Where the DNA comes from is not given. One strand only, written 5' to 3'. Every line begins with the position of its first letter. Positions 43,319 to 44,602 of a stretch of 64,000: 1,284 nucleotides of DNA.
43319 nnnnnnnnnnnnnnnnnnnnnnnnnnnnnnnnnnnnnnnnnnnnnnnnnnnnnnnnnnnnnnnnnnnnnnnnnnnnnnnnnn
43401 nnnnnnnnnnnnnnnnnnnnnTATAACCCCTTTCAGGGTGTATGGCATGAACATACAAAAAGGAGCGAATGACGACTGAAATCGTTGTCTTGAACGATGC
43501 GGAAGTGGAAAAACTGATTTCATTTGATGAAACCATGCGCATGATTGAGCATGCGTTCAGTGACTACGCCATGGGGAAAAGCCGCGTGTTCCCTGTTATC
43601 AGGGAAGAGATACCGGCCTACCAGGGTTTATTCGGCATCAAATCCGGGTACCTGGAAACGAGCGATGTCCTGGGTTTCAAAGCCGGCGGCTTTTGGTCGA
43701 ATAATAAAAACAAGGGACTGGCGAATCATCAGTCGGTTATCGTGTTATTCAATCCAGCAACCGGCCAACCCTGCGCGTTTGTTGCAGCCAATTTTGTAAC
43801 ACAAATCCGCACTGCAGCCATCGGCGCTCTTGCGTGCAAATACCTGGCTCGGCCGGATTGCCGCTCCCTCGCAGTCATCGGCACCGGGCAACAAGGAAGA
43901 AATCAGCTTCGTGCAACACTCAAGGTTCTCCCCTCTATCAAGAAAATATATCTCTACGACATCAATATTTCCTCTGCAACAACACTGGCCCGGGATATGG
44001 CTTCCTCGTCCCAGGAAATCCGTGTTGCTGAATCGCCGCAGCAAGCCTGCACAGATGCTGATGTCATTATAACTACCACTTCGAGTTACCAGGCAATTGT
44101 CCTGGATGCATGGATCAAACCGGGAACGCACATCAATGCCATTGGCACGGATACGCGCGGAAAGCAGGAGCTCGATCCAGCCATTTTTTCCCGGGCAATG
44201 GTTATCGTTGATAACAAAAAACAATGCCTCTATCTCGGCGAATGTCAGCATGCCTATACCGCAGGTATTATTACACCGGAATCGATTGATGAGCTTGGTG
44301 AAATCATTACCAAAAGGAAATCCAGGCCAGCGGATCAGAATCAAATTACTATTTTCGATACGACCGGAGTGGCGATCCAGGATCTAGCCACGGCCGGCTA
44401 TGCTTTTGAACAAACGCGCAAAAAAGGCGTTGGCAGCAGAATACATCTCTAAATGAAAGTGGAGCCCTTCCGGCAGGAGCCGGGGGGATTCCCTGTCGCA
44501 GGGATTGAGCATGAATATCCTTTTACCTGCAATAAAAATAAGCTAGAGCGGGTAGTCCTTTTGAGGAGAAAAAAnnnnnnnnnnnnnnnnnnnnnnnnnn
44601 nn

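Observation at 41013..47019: Zn-ribbon ThrC-like, OCD/mu-crystallin-like and DSD1/D-Thr-aldolase-like genes sandwiched between two inverted DAACS symporter paralogues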

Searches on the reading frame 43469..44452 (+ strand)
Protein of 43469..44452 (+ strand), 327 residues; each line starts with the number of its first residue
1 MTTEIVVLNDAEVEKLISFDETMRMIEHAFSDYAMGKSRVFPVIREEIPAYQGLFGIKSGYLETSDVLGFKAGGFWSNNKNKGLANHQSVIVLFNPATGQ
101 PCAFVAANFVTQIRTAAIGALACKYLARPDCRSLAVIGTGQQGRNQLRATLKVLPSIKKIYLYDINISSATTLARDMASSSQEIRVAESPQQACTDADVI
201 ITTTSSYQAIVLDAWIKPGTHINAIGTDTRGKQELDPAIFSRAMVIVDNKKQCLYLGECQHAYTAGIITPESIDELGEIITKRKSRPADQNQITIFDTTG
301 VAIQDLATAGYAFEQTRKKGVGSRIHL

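Call 3: search_protein_families(library=pfam, proteins=[window:43469-44452:+])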
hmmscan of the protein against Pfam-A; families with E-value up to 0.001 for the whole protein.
window:43469-44452:+ (327 aa): 2 families
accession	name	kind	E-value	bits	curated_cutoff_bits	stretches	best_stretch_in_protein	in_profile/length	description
PF02423.21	OCD_Mu_crystall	-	8.8e-73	245.4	24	1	6-319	4-313/314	Ornithine cyclodeaminase/mu-crystallin family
PF01488.26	Shikimate_DH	-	0.00032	21.2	24.3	1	129-218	10-97/138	Shikimate / quinate 5-dehydrogenase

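Call 4: search_protein_families(library=ncbifam, proteins=[window:43469-44452:+])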
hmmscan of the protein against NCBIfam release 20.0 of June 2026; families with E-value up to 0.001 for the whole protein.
window:43469-44452:+ (327 aa): 13 families
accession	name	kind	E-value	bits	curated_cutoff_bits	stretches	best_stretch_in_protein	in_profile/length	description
NF045643.1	ImmsucRedBhcD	equivalog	2.4e-90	303.1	500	1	6-326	2-320/321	iminosuccinate reductase BhcD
TIGR02371.1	ala_DH_arch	equivalog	1.2e-74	251.4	409.15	1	4-327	1-324/325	alanine dehydrogenase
NF006141.0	PRK08291.1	equivalog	1.6e-71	241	408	1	3-325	2-328/330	cyclodeaminase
TIGR02992.1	ectoine_eutC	equivalog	6.7e-60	202.9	471.65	1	6-323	2-323/326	ectoine utilization protein EutC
NF006379.0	PRK08618.1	equivalog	2.4e-59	201.3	417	1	6-326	2-325/326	ornithine cyclodeaminase family protein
NF005296.0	PRK06823.1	equivalog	1.9e-57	194.6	438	1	7-315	3-312/315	ornithine cyclodeaminase family protein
NF004793.0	PRK06141.1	equivalog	4.4e-55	186.9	322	1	7-318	3-313/314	bifunctional Delta(1)-pyrroline-2-carboxylate/Delta(1)-piperideine-2-carboxylate reductase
NF005762.1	PRK07589.1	equivalog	5.6e-48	163.6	350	1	70-327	67-320/334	ornithine cyclodeaminase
TIGR03944.1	dehyd_SbnB_fam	equivalog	2.2e-38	132.1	326.9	1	63-326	63-325/327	2,3-diaminopropionate biosynthesis protein SbnB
NF005603.0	PRK07340.1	equivalog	8.5e-30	104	266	1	5-317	4-304/307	delta(1)-pyrroline-2-carboxylate reductase family protein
NF005011.0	PRK06407.1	subfamily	1.8e-28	99.7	337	1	6-309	3-292/302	ornithine cyclodeaminase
NF004848.0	PRK06199.1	subfamily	7.5e-27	94.4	362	1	67-327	91-372/379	tyramine oxidase subunit B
NF045512.1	PyrPipCarbRedLhpI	equivalog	6.7e-24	84.6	400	1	8-314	3-295/298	bifunctional Delta(1)-pyrroline-2-carboxylate/Delta(1)-piperideine-2-carboxylate reductase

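Call 7: search_solved_structures(query=window:43469-44452:+, max_evalue=1e-10)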
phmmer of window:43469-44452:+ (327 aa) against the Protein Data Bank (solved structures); distinct sequences matched with E-value up to 1e-10: 14.
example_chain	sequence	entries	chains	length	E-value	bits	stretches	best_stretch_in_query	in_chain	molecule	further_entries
6rqa_A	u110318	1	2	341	7.9e-66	225.3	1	6-325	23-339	iminosuccinate reductase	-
1vll_A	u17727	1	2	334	7.5e-55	189.2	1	4-325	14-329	alanine dehydrogenase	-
1omo_A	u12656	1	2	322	7.9e-55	189.1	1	4-325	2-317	alanine dehydrogenase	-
6t3e_A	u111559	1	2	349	2.6e-52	180.9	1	5-327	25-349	DELTA1-pyrroline-2-carboxylate reductase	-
4bv8_A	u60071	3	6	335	8.2e-37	130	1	24-314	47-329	THIOMORPHOLINE-CARBOXYLATE DEHYDROGENASE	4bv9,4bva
2i99_A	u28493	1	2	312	1.8e-34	122.3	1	8-313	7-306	Mu-crystallin homolog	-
5yu0_A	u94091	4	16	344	7.1e-30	107.2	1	11-325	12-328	Lysine cyclodeaminase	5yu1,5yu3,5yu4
5gzi_B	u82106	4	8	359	8.1e-30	107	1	11-325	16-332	Lysine cyclodeaminase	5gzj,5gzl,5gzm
7rbp_A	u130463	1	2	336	4.6e-29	104.5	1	68-315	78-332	Ornithine cyclodeaminase/mu-crystallin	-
1u7h_A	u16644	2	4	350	2.3e-28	102.3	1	86-327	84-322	ornithine cyclodeaminase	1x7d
4m54_A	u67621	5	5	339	6.4e-25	90.9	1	69-327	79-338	Putative ornithine cyclodeaminase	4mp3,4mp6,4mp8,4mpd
3hdj_A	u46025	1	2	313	7.4e-22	80.9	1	8-315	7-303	Probable ornithine cyclodeaminase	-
8j1c_A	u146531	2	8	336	8e-15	57.8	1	7-317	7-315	Ornithine cyclodeaminase family protein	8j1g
7cxs_B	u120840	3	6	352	2.9e-11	46.1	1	70-325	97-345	CmnK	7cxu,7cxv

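Call 49: find_homologous_proteins(query=window:43469-44452:+, max_evalue=1e-40)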
Query window:43469-44452:+ (327 aa): 1576 proteins with E <= 1e-40 among 4379 candidates; the best 120 are listed.
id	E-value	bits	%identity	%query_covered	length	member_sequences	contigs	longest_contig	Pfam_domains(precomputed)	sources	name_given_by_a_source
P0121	2.2e-213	725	100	100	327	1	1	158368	PF02423.22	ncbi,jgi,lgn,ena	ncbi:MAG: ornithine cyclodeaminase family protein [Nitrospirota bacterium]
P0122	6.6e-147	506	70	99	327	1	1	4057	PF02423.22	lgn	-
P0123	7.6e-147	506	71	99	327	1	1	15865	PF02423.22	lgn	-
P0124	3.4e-146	504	70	99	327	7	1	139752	PF02423.22,PF01488.27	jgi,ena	jgi:alanine dehydrogenase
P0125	4.4e-146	504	71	99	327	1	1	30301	PF02423.22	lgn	-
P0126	2.5e-145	501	70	99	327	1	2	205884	PF02423.22,PF01488.27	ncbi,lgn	-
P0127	1.6e-144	499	68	99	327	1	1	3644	PF02423.22,PF01488.27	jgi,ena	-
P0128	9.1e-144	496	69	98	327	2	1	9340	PF02423.22,PF01488.27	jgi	jgi:alanine dehydrogenase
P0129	1.1e-143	496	70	99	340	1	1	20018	PF02423.22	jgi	jgi:alanine dehydrogenase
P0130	2.0e-143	495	70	99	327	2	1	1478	PF02423.22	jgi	jgi:alanine dehydrogenase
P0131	2.3e-143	495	67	99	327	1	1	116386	PF02423.22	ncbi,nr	ncbi:MAG: ornithine cyclodeaminase family protein [Negativicutes bacterium]|nr:ornithine cyclodeamin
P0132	1.9e-142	492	67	99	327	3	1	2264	PF02423.22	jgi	jgi:alanine dehydrogenase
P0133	1.8e-141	488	68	99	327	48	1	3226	PF02423.22,PF01488.27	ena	-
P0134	2.7e-141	488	67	99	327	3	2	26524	PF02423.22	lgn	-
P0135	3.3e-141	488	68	99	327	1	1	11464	PF02423.22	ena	-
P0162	1.8e-136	472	65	99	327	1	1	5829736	PF02423.22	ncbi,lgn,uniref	ncbi:Delta(1)-pyrroline-2-carboxylate reductase [Sporomusa rhizae]|uniref:ornithine cyclodeaminase f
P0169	6.1e-135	467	64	99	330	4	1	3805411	PF02423.22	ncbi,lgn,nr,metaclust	ncbi:ornithine cyclodeaminase family protein [Thermanaerosceptrum fracticalcis]|nr:ornithine cyclode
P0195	2.8e-114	399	55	99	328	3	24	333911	PF02423.22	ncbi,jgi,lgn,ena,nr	ncbi:MAG: hypothetical protein VR72_00510 [Clostridiaceae bacterium BRH_c20a]|nr:MAG: hypothetical p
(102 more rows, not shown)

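Call 50: find_encoding_contigs(protein=P0162, flank=8000, max_places=1)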
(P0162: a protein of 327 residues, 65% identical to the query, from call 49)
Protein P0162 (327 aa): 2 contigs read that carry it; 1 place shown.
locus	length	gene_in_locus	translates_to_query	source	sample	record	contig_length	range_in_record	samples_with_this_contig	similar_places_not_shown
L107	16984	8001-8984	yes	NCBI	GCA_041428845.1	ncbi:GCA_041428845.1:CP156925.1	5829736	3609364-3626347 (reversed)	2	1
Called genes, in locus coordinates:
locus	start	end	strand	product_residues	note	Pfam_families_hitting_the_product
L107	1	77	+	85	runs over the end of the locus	PF00291:PALP (weak)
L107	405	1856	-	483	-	PF05598:DUF772, PF01609:DDE_Tnp_1, PF13612:DDE_Tnp_1_3 (weak), PF13751:DDE_Tnp_1_6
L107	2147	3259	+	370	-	PF01168:Ala_racemase_N, PF14031:D-ser_dehydrat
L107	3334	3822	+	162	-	PF01527:HTH_Tnp_1, PF13518:HTH_28 (weak), PF13276:HTH_21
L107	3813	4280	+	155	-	PF00665:rve, PF13333:rve_2 (weak)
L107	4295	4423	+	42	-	-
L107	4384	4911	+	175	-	PF01546:Peptidase_M20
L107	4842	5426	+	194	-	-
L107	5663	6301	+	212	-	PF08348:PAS_6, PF13309:HTH_22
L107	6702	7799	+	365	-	PF00291:PALP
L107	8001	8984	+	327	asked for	PF02423:OCD_Mu_crystall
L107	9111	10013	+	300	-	PF03069:FmdA_AmdA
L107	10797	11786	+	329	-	PF00291:PALP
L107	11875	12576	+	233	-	PF16481:DUF5058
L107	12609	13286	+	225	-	-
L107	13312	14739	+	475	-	PF07969:Amidohydro_3 (faint), PF01979:Amidohydro_1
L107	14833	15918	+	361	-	PF00710:Asparaginase, PF17763:Asparaginase_C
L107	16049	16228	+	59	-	-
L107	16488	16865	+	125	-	PF01042:Ribonuc_L-PSP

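Call 51: find_encoding_contigs(protein=P0169, flank=8000, max_places=1)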
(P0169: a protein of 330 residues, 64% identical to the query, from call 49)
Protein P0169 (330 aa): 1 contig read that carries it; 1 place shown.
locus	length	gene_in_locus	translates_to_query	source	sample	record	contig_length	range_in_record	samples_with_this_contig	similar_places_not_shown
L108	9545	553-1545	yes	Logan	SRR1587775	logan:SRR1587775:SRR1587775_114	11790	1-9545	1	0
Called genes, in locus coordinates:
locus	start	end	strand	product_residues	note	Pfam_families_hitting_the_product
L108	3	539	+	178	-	?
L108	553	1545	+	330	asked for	PF02423:OCD_Mu_crystall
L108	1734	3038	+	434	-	PF03972:MmgE_PrpD_N, PF19305:MmgE_PrpD_C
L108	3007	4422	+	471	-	PF03972:MmgE_PrpD_N, PF19305:MmgE_PrpD_C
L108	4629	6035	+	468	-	PF00939:Na_sulph_symp, PF03600:CitMHS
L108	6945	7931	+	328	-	PF03401:TctC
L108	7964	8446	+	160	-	PF07331:TctB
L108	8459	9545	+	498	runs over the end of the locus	PF01970:TctA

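Call 52: find_encoding_contigs(protein=P0195, flank=8000, max_places=1)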
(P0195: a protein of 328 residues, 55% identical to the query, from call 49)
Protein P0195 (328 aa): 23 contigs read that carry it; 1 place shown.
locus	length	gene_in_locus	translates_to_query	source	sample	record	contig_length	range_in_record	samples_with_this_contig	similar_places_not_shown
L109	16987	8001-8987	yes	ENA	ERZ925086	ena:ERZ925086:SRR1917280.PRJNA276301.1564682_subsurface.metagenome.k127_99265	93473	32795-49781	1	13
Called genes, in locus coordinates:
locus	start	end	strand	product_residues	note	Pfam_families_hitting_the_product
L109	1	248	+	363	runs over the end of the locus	PF00180:Iso_dh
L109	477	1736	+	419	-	PF00330:Aconitase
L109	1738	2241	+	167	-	PF00694:Aconitase_C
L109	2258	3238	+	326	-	PF03401:TctC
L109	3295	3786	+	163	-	PF07331:TctB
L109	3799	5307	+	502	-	PF01970:TctA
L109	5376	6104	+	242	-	PF00037:Fer4 (faint), PF12797:Fer4_2 (faint), PF12838:Fer4_7 (faint)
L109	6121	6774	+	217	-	-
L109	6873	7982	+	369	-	PF01168:Ala_racemase_N, PF14031:D-ser_dehydrat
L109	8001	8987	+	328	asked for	PF02423:OCD_Mu_crystall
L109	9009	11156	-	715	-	PF13188:PAS_8 (weak), PF00158:Sigma54_activat, PF14532:Sigma54_activ_2, PF07724:AAA_2 (weak), PF07728:AAA_5 (weak), PF25601:AAA_lid_14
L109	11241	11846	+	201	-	PF02589:LUD_dom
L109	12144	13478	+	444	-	PF02812:ELFV_dehydrog_N, PF00208:ELFV_dehydrog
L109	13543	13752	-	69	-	-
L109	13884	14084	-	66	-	PF04070:DUF378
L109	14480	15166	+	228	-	PF03446:NAD_binding_2 (weak), PF03807:F420_oxidored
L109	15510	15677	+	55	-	PF00269:SASP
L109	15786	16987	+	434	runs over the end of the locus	PF00392:GntR (weak), PF08279:HTH_11 (faint), PF07085:DRTGG, PF00571:CBS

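Call 54: search_protein_families(library=ncbifam, proteins=[L107:6702-7799:+, L107:2147-3259:+, L107:9111-10013:+, L107:13312-14739:+, L107:14833-15918:+, L109:6873-7982:+, L108:1734-3038:+], max_evalue=1e-15)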
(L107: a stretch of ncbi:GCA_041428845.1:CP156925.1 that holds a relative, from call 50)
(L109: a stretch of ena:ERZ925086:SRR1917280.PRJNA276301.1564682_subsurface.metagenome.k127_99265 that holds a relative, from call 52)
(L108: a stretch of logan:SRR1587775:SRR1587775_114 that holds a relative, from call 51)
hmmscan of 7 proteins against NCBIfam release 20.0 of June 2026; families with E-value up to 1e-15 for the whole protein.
L107:6702-7799:+ (365 aa): 10 families
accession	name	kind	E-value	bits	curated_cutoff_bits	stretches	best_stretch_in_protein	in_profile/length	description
NF005035.0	PRK06450.1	equivalog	2.7e-70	236.9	301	1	1-363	2-337/338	threonine synthase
NF006205.0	PRK08329.1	equivalog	1.3e-65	221.7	358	1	4-362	3-345/347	threonine synthase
NF006050.0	PRK08197.1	equivalog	1.1e-57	195.6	303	1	3-362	9-383/406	threonine synthase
NF004170.0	PRK05638.1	equivalog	1.6e-50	171.9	421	1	5-363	4-358/442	threonine synthase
TIGR00260.1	thrC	equivalog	1.1e-36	126.8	167.1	1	50-344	3-312/340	threonine synthase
NF004996.0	PRK06381.1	equivalog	1.1e-26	93.6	266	1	80-349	32-307/319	threonine synthase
NF005292.0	PRK06815.1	equivalog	2.5e-22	79.4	371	1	80-360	37-307/320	threonine/serine dehydratase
TIGR01127.1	ilvA_1Cterm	equivalog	4.9e-21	75.1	378.75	1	79-349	15-276/380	threonine ammonia-lyase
NF006094.0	PRK08246.1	subfamily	5.4e-20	72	331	1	79-359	37-302/310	serine/threonine dehydratase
NF004771.0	PRK06110.1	equivalog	6.8e-17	61.6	317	1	80-342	37-289/323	threonine dehydratase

L107:2147-3259:+ (370 aa): 1 family
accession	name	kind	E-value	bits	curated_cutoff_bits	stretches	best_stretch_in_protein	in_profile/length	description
NF045642.2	HdxyAspAldBhcC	equivalog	4.9e-54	183.9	690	1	8-369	26-386/387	3-hydroxy-D-aspartate aldolase BhcC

L107:9111-10013:+ (300 aa): 1 family
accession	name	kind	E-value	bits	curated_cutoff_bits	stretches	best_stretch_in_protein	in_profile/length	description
NF045496.1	FormamaseFmdA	equivalog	3.5e-27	95.2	500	0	141-211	210-281/407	formamidase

L107:13312-14739:+ (475 aa): 10 families
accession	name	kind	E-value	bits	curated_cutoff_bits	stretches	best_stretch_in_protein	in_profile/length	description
NF006560.0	PRK09061.1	subfamily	2.5e-28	98.7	340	1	3-93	24-108/517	amidohydrolase family protein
NF006689.0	PRK09237.1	equivalog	8.2e-25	87.2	371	1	4-97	2-97/383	amidohydrolase/deacetylase family metallohydrolase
NF006559.0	PRK09060.1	equivalog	2.4e-21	75.6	482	0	1-92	1-94/444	dihydroorotase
NF004839.0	PRK06189.1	equivalog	3.3e-21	75.5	631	0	4-93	2-93/451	allantoinase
TIGR03121.1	one_C_dehyd_A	equivalog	5e-19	67.9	392.75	0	7-69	2-63/556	formylmethanofuran dehydrogenase subunit A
NF002668.0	PRK02382.1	equivalog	4.8e-18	65.1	452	0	22-91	11-85/436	dihydroorotase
NF009060.0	PRK12394.1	equivalog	9.7e-18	64.1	442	0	4-91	2-90/381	metallo-dependent hydrolase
NF058539.1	ergo_uti2_ErtD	equivalog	2.6e-17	62.9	650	0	4-93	1-89/449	hydantoin-5-propionate amidohydrolase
NF009941.0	PRK13404.1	subfamily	9.2e-17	60.8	647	0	3-70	2-65/478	dihydropyrimidinase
TIGR03178.1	allantoinase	equivalog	1.1e-16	60.7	357.85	0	6-95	1-90/441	allantoinase AllB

L107:14833-15918:+ (361 aa): 6 families
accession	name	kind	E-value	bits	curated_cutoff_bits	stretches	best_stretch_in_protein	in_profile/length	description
TIGR00520.1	asnASE_II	subfamily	2.6e-121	404.8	314.3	1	23-361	16-352/352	type II asparaginase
NF008304.0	PRK11096.1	equivalog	6e-112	373.6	506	1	22-361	14-348/348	L-asparaginase 2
TIGR00519.1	asnASE_I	subfamily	2e-42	145.4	260.5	1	32-357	2-326/337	type I asparaginase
NF003217.0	PRK04183.1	equivalog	5.4e-42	143.9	310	1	24-359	68-404/420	Glu-tRNA(Gln) amidotransferase subunit GatD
TIGR02153.1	gatD_arch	equivalog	1.2e-38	133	324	1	26-357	57-390/405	Glu-tRNA(Gln) amidotransferase subunit GatD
NF006998.0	PRK09461.1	equivalog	8.5e-19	68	376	1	31-315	3-278/337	asparaginase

L109:6873-7982:+ (369 aa): 1 family
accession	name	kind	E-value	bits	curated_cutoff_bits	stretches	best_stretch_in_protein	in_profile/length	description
NF045642.2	HdxyAspAldBhcC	equivalog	1e-64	219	690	1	5-368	24-386/387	3-hydroxy-D-aspartate aldolase BhcC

L108:1734-3038:+ (434 aa): 0 families
